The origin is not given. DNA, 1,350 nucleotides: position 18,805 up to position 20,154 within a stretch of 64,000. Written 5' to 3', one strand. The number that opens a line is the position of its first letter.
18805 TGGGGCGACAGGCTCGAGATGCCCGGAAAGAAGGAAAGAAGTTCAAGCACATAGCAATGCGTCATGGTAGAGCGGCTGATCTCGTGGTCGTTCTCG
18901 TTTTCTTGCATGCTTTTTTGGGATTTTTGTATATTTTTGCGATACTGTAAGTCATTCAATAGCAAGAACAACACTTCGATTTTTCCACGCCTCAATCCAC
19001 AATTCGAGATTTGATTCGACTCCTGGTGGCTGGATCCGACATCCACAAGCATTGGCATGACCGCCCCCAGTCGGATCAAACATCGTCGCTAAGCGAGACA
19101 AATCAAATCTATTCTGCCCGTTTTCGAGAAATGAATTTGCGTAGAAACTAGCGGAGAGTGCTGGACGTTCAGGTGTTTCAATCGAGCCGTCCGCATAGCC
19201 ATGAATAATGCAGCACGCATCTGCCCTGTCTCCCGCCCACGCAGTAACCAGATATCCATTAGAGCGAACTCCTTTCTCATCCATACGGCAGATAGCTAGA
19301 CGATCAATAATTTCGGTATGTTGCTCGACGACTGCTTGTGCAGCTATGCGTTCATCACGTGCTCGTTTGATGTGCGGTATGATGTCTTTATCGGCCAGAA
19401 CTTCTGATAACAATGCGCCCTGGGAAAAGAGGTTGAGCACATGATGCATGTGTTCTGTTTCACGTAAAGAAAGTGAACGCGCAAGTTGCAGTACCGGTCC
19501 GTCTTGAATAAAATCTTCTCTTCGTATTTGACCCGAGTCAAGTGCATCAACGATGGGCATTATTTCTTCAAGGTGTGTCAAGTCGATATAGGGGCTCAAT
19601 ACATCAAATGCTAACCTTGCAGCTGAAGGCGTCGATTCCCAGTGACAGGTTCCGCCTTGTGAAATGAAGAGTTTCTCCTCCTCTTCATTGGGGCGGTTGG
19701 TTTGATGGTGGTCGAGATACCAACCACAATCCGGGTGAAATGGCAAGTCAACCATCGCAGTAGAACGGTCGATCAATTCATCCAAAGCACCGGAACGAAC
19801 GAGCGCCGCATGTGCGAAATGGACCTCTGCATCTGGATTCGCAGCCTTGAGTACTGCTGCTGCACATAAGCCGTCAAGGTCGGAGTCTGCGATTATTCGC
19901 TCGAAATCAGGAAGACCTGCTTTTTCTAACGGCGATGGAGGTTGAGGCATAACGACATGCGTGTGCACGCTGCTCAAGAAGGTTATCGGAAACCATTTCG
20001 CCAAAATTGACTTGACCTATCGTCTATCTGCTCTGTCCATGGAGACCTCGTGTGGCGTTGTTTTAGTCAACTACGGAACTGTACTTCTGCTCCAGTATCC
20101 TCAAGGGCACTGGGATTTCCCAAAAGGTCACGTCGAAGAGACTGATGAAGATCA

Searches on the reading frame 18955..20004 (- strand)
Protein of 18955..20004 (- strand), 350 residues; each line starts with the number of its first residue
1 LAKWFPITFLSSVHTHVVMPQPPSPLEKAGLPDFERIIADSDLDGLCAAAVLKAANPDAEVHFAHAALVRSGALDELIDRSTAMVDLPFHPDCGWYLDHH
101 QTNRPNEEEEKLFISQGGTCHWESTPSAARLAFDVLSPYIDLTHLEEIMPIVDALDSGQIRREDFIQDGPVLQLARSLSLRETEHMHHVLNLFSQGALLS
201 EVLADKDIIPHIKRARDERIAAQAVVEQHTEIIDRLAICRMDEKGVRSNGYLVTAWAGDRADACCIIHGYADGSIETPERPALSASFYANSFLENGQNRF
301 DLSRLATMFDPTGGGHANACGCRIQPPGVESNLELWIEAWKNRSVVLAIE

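Call 48: search_protein_families(library=pfam, proteins=[window:18955-20004:-], max_evalue=0.001)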
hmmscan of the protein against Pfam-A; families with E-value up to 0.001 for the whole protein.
window:18955-20004:- (350 aa): 0 families

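Call 67: search_protein_families(library=pfam, proteins=[window:18955-20004:-], max_evalue=10)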
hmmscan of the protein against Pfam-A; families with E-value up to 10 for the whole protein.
window:18955-20004:- (350 aa): 2 families
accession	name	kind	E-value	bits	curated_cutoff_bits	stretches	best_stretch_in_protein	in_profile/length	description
PF02272.25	DHHA1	-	0.13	13.1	25.9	1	301-331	56-91/102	DHHA1 domain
PF01368.27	DHH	-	0.31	11.8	28.1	1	37-137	4-103/125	DHH family, N-terminal domain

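Call 84: search_solved_structures(query=window:18955-20004:-, max_evalue=10, show_alignments=1)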
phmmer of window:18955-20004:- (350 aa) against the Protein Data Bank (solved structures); distinct sequences matched with E-value up to 10: 12.
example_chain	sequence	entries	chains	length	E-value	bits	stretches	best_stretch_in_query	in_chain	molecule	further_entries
7d62_A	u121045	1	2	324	0.00041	23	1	36-167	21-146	PggH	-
1ujp_A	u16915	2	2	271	0.16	14.4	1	143-199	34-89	Tryptophan synthase alpha chain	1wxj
4npl_A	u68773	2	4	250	0.3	13.6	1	217-293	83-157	RNA demethylase ALKBH5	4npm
7rc5_A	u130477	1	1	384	0.31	13.5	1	24-96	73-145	Methyltransferase family protein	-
7rc2_A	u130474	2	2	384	0.33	13.4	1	24-96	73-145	Methyltransferase family protein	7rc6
7rc3_A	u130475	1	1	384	0.36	13.3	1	24-83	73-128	Methyltransferase family protein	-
7v4g_A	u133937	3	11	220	0.66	12.4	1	217-295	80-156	RNA demethylase ALKBH5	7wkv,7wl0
4o61_A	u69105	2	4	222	0.67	12.4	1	217-295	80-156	RNA demethylase ALKBH5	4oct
4nrm_A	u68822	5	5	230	0.72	12.3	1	217-295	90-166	RNA demethylase ALKBH5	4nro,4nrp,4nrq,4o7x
7rc4_A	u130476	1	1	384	0.82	12.1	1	24-81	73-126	Methyltransferase family protein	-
4nj4_A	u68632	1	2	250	0.85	12.1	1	217-295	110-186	RNA demethylase ALKBH5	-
2co5_A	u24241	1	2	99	1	11.8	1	130-189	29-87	VIRAL PROTEIN F93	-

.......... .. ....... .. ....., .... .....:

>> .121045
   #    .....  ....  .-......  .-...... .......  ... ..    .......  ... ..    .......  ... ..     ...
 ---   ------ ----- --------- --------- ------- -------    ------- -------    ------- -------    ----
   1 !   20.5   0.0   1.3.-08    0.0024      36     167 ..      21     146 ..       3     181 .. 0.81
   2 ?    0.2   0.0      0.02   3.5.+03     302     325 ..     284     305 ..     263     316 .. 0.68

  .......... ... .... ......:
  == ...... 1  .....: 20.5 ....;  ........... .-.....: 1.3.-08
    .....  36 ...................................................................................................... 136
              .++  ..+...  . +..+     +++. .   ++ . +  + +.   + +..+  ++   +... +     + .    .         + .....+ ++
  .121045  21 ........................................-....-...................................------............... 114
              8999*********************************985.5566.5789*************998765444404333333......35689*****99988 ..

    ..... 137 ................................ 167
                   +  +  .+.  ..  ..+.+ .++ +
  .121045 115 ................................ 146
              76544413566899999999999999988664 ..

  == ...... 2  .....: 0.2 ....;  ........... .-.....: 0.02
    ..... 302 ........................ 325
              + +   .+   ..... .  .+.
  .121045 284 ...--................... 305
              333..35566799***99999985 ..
